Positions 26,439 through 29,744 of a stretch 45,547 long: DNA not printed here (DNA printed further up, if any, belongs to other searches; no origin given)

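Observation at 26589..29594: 1001-aa PolB-like protein: exonuclease motifs intact, polymerase catalytic motifs apparently degenerate, and an expanded N-terminal region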

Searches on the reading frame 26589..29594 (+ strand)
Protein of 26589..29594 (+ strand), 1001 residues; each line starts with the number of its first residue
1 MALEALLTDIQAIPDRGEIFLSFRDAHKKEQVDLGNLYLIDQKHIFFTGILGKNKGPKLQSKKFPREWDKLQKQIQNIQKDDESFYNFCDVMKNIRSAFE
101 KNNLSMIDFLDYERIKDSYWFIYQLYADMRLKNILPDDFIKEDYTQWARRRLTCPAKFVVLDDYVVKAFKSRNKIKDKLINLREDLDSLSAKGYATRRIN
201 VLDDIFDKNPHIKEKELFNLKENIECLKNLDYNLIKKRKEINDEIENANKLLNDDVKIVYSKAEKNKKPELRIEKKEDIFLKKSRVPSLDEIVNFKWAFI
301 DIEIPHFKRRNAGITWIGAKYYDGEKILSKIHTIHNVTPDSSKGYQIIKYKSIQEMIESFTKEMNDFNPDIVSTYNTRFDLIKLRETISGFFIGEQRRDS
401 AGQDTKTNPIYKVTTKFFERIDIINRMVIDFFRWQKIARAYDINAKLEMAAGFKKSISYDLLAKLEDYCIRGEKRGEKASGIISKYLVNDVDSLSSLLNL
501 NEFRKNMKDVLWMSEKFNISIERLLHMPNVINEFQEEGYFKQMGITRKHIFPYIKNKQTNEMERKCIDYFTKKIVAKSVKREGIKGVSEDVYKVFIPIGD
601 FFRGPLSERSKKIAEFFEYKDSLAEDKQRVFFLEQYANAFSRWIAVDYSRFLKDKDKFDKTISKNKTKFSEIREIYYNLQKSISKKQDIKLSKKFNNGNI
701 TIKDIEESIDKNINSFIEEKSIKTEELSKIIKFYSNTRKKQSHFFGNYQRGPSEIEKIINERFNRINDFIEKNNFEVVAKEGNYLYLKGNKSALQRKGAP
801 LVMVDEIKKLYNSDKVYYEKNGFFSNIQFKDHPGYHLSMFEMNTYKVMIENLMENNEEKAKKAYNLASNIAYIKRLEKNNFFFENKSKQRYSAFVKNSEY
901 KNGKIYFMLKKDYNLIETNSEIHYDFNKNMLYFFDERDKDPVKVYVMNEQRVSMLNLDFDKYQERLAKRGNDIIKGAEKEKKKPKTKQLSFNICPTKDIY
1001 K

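Call 3: search_protein_families(library=pfam, proteins=[window:26589-29594:+], max_evalue=10)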
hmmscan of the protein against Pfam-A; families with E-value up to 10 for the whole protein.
window:26589-29594:+ (1001 aa): 2 families
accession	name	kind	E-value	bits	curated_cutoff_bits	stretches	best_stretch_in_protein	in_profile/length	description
PF25239.1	WHD_CHMP7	-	0.038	14.6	27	1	488-538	17-67/74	Charged multivesicular body protein 7, winged helix domain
PF07432.18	Hc1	-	1.2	9.5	23.5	0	349-367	3-21/57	Histone H1-like protein Hc1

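Call 4: search_protein_families(library=ncbifam, proteins=[window:26589-29594:+], max_evalue=10)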
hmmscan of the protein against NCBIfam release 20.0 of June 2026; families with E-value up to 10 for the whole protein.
window:26589-29594:+ (1001 aa): 2 families
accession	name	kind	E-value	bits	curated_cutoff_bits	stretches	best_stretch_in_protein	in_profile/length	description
NF009807.1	PRK13291.1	equivalog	0.11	12.3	160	1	661-735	15-89/172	YfiT family bacillithiol transferase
NF004925.0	PRK06285.1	equivalog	7.7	6.7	77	1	660-741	7-89/99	chorismate mutase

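Call 5: search_solved_structures(query=window:26589-29591:+, max_evalue=10, show_alignments=3)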
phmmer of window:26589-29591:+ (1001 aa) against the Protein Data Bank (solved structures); distinct sequences matched with E-value up to 10: 1.
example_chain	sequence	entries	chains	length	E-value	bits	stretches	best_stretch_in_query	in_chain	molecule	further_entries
3ni0_A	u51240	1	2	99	0.16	13.1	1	670-728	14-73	Bone marrow stromal antigen 2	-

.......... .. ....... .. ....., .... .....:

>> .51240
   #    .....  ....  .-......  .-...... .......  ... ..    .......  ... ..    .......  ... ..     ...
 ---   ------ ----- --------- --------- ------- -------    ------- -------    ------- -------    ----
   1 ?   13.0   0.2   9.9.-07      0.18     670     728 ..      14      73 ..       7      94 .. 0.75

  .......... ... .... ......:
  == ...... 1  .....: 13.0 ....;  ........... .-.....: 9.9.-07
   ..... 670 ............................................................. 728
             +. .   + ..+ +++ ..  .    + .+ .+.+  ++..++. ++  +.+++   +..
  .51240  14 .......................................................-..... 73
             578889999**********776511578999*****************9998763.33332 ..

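Call 6: find_homologous_proteins(query=window:26589-29591:+, max_evalue=0.001)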
Query window:26589-29591:+ (1001 aa): 28 proteins with E <= 0.001 among 8000 candidates.
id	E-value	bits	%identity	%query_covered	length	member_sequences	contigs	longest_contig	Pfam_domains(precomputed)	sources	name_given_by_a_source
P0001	0.0e+0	2217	100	100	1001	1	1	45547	-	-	-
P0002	0.0e+0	1605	72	99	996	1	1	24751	-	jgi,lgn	jgi:hypothetical protein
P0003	0.0e+0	1324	62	98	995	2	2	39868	-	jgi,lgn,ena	-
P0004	0.0e+0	1310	61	98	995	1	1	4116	-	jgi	-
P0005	2.3e-264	898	45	98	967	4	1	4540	-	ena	-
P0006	1.7e-252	859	45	98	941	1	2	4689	-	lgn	-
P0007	2.1e-249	849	45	98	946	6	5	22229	-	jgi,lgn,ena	-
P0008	2.2e-248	845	45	98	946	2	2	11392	-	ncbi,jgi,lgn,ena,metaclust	metaclust:\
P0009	1.2e-177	611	36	97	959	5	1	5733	-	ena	-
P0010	1.5e-174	601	35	97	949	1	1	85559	-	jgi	jgi:hypothetical protein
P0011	2.9e-174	600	35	97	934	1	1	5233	-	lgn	-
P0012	3.8e-174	599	35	97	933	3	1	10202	PF03104.26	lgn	-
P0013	1.2e-170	588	35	99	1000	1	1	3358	PF03104.26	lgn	-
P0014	2.2e-162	561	37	97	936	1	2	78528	-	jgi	jgi:hypothetical protein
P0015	8.5e-156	539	46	62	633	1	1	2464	-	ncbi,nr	ncbi:MAG: hypothetical protein KJ968_04915, partial [Nanoarchaeota archaeon]|nr:hypothetical protein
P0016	3.9e-151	523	34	97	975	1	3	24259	-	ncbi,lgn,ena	ncbi:MAG: hypothetical protein AABX17_01055 [Nanoarchaeota archaeon]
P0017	6.0e-149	516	32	99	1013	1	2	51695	-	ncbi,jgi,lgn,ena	-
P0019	1.1e-145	505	34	97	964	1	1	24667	-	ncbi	-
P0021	1.4e-125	439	31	99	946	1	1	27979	-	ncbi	-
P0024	1.4e-67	247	28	98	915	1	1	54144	PF03104.26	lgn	-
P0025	1.9e-58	217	27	88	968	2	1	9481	PF03104.26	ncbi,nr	ncbi:hypothetical protein KY330_06110 [Candidatus Woesearchaeota archaeon]|nr:hypothetical protein [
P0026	2.9e-55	206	30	53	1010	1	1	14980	-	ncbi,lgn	-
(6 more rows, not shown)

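Call 9: search_solved_structures(query=A1, max_evalue=10, show_alignments=4)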
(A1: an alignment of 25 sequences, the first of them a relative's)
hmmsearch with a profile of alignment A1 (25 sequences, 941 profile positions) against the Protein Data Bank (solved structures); distinct sequences matched with E-value up to 10: 42.
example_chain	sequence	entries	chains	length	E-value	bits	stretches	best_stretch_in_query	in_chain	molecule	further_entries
1qqc_A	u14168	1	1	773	5.9e-05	24.3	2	309-382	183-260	DNA POLYMERASE II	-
7b06_A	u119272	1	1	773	0.00016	22.9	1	311-382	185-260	DNA polymerase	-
1tgo_A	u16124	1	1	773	0.00017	22.8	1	311-382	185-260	PROTEIN (THERMOSTABLE B DNA POLYMERASE)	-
7b08_A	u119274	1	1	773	0.00017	22.8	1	311-382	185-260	DNA polymerase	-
7b07_A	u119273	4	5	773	0.00021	22.5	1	311-382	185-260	DNA polymerase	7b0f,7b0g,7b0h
9gp8_A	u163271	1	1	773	0.00021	22.5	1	311-382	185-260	DNA polymerase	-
9mye_A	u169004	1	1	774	0.00023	22.4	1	311-382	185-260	DNA polymerase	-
5h12_A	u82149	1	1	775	0.00029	22.1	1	310-349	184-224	Deep Vent DNA Polymerase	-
1d5a_A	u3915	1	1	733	0.00038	21.7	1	309-381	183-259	PROTEIN (DNA POLYMERASE)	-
8s84_A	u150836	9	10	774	0.0004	21.6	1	311-383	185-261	DNA polymerase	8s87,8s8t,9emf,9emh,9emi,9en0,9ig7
1wns_A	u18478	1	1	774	0.00044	21.5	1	311-383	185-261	DNA POLYMERASE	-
7tqw_A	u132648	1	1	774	0.00046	21.4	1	311-383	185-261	DNA polymerase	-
1wn7_A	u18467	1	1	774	0.00046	21.4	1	311-383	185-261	Family B DNA Polymerase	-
4k8z_A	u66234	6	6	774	0.00046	21.4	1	311-383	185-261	DNA polymerase | DNA polymerase,DNA polymerase,DNA polymerase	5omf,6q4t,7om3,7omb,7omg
7rsu_A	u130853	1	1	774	0.00048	21.3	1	311-383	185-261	DNA polymerase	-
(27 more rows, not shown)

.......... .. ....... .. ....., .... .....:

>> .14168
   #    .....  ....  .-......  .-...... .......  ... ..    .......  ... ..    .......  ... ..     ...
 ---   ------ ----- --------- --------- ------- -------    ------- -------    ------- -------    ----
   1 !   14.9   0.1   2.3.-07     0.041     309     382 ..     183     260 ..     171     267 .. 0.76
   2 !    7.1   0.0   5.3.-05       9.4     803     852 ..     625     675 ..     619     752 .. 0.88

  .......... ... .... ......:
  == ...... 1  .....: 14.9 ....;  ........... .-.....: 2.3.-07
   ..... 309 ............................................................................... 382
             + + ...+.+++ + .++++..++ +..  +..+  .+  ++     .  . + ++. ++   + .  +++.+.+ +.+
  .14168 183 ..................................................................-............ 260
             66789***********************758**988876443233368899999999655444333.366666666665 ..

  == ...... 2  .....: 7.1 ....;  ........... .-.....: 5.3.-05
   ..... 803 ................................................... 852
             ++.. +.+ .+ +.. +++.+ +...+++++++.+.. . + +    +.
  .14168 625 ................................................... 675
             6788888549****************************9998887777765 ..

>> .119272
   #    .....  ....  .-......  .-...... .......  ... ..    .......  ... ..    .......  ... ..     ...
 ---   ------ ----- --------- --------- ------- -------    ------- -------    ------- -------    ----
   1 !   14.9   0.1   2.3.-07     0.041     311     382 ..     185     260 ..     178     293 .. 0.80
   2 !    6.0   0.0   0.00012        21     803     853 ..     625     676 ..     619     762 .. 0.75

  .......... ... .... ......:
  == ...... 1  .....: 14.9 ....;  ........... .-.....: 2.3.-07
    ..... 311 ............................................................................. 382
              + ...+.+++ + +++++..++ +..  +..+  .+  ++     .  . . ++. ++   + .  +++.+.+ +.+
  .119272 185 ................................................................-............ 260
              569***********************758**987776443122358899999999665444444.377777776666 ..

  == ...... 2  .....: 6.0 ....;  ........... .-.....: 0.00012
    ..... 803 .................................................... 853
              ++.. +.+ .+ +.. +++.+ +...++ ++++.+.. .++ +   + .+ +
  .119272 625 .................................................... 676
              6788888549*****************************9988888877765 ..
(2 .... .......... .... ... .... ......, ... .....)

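Call 10: search_protein_families(library=pfam, alignment_id=A1, max_evalue=1)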
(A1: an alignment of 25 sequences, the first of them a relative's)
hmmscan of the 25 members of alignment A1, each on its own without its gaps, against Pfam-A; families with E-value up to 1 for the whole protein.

A. member 1, P0001 (1001 aa): 1 family
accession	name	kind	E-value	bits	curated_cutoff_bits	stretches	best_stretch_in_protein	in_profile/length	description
PF25239.1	WHD_CHMP7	-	0.038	14.6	27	1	488-538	17-67/74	Charged multivesicular body protein 7, winged helix domain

B. families by the number of members that match (of 25 scanned): 32 families (the first 25 are shown)
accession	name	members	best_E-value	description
PF03104.25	DNA_pol_B_exo1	10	2.5e-08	DNA polymerase family B, exonuclease domain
PF12844.13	HTH_19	1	0.0017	Helix-turn-helix domain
PF09486.15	HrpB7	1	0.0075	Bacterial type III secretion protein (HrpB7)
PF05308.16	Mito_fiss_reg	1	0.01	Mitochondrial fission regulator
PF07488.18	Glyco_hydro_67M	1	0.012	Glycosyl hydrolase family 67 middle domain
PF12116.14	SpoIIID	1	0.025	Stage III sporulation protein D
PF25239.1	WHD_CHMP7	1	0.038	Charged multivesicular body protein 7, winged helix domain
PF14507.12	CppA_C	1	0.039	CppA C-terminal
PF01676.23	Metalloenzyme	1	0.044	Metalloenzyme superfamily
PF10179.15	NDNF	1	0.055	Neuron-derived neurotrophic factor, first Fn(III) domain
PF08650.15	DASH_Dad4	1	0.059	DASH complex subunit Dad4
PF15874.10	Il2rg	1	0.062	Putative Interleukin 2 receptor, gamma chain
PF10458.14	Val_tRNA-synt_C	1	0.067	Valyl tRNA synthetase tRNA binding arm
PF10363.15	RTP1_C1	1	0.084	Required for nuclear transport of RNA pol II C-terminus 1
PF01938.26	TRAM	1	0.088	TRAM domain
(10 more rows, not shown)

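Call 16: find_encoding_contigs(protein=P0010, flank=10000, max_places=2)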
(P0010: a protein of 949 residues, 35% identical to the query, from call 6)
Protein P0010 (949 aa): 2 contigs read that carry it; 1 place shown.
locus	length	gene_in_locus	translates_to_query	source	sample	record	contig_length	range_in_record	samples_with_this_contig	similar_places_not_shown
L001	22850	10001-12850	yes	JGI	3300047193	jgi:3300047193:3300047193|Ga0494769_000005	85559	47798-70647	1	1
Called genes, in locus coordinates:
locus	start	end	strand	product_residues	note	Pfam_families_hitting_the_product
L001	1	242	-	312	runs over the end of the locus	-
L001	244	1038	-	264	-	PF02540:NAD_synthase, PF00733:Asn_synthase (weak), PF06508:QueC (faint)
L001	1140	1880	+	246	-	PF01978:TrmB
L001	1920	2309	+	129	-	-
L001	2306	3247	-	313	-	PF01207:Dus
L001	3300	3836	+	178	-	PF09335:VTT_dom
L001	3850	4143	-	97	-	-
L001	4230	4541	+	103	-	PF02229:PC4 (faint)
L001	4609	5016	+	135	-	-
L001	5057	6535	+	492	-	PF00587:tRNA-synt_2b, PF03129:HGTP_anticodon, PF09180:ProRS-C_1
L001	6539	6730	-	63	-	-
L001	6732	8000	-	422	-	-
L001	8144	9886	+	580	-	PF00009:GTP_EFTU, PF01926:MMR_HSR1, PF03144:GTP_EFTU_D2 (faint), PF11987:IF-2, PF14578:GTP_EFTU_D4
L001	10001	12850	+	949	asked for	-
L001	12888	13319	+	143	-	PF01092:Ribosomal_S6e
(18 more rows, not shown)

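Call 19: find_encoding_contigs(protein=P0003, flank=10000, max_places=2)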
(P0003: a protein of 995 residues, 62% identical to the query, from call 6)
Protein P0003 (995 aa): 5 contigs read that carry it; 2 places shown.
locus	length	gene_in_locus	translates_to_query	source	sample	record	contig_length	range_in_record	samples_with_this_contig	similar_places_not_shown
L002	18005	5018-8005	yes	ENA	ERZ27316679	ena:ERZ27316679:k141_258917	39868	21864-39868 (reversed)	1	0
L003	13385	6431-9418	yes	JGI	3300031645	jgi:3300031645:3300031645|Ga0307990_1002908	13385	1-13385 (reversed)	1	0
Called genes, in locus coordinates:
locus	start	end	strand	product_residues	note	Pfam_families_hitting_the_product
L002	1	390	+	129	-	?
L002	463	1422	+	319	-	PF24827:AstE_AspA_cat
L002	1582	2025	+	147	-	-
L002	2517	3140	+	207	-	PF12917:YfbR-like, PF13023:HD_3, PF01966:HD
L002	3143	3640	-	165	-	PF03073:TspO_MBR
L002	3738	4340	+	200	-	PF01022:HTH_5, PF12840:HTH_20 (weak)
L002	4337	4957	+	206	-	-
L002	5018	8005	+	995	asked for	-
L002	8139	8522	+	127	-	-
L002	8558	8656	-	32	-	-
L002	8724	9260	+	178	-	-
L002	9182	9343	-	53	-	-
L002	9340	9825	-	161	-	-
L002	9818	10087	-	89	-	PF01199:Ribosomal_L34e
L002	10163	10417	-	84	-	-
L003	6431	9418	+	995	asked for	-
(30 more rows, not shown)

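Call 20: find_encoding_contigs(protein=P0014, flank=10000, max_places=2)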
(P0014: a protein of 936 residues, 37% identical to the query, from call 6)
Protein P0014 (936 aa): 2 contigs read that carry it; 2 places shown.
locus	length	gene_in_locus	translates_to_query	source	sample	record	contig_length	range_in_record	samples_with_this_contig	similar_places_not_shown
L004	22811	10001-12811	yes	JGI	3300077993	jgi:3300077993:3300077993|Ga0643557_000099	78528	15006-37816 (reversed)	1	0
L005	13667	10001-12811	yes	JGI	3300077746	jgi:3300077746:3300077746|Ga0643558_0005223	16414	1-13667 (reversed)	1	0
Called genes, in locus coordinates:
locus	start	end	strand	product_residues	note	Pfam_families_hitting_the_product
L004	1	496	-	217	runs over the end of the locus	PF00121:TIM, PF05690:ThiG (weak)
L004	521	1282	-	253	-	PF01790:LGT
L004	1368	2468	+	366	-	PF01926:MMR_HSR1, PF02421:FeoB_N, PF16897:MMR_HSR1_Xtn, PF02824:TGS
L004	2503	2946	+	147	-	-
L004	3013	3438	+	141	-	PF00254:FKBP_C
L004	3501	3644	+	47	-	-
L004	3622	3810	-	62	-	-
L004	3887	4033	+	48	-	-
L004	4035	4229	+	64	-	-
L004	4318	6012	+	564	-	PF07973:tRNA_SAD, PF00587:tRNA-synt_2b, PF03129:HGTP_anticodon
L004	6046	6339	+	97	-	PF01157:Ribosomal_L21e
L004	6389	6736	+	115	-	PF03874:RNA_pol_Rpb4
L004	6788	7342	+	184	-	PF04919:DUF655, PF14579:HHH_6 (faint)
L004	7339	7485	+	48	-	-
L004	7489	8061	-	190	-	PF00827:Ribosomal_L15e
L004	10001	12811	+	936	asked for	-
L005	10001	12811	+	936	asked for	-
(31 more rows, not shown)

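Call 21: find_encoding_contigs(protein=P0024, flank=10000, max_places=2)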
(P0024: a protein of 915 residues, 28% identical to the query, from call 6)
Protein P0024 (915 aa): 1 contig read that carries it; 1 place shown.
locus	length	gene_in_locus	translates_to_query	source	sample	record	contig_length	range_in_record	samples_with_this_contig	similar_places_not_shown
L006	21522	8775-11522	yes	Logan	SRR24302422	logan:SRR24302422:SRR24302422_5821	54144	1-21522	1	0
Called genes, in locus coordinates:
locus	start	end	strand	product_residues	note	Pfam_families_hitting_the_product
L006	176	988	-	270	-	PF00291:PALP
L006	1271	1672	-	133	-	PF11969:DcpS_C, PF01230:HIT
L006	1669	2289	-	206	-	PF00702:Hydrolase, PF13419:HAD_2, PF13242:Hydrolase_like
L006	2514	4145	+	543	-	PF20974:tRNA-synt_1c_C2 (faint), PF00749:tRNA-synt_1c, PF03950:tRNA-synt_1c_C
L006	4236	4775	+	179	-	PF00827:Ribosomal_L15e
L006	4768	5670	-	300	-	-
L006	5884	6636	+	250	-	PF02616:SMC_ScpA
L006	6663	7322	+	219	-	PF01912:eIF-6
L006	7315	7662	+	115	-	PF02996:Prefoldin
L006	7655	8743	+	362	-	PF02881:SRP54_N (weak), PF00448:SRP54, PF13207:AAA_17 (weak)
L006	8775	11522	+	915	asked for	PF03104:DNA_pol_B_exo1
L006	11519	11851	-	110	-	PF00581:Rhodanese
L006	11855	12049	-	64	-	-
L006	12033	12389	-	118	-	-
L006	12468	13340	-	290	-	PF05569:Peptidase_M56 (weak), PF01435:Peptidase_M48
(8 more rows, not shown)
